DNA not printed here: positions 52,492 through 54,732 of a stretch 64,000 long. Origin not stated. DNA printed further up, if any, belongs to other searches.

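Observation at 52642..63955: Five-gene same-strand cassette that I cannot match to any characterised system (candidate novel conflict/defence module)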

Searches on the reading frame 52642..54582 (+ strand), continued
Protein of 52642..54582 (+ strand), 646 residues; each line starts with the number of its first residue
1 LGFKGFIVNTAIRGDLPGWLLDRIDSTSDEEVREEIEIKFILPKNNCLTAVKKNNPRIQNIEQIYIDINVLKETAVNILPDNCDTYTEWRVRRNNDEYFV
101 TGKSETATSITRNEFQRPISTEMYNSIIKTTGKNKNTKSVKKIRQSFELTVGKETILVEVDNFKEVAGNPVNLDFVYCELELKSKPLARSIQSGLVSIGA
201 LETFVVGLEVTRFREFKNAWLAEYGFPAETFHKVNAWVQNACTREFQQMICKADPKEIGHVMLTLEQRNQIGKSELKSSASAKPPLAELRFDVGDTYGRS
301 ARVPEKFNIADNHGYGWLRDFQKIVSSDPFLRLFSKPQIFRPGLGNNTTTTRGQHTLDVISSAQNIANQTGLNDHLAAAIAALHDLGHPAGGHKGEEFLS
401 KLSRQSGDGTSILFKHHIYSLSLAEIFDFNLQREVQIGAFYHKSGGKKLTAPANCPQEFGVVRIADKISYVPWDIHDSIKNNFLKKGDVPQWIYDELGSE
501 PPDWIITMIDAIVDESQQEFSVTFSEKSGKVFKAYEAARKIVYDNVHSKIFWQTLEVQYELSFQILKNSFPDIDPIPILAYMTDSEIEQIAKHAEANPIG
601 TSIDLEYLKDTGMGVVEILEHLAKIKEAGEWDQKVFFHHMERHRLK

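Call 107: search_protein_families(library=ncbifam, proteins=[L010:6087-9347:+], max_evalue=0.05)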
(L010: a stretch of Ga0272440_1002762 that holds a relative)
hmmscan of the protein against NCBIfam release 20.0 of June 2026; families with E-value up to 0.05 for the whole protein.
L010:6087-9347:+ (1086 aa): 1 family
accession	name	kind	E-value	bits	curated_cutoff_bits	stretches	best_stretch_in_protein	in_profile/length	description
TIGR01210.1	TIGR01210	equivalog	1.3e-38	133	212.15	1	112-356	8-223/313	archaeosine biosynthesis radical SAM protein RaSEA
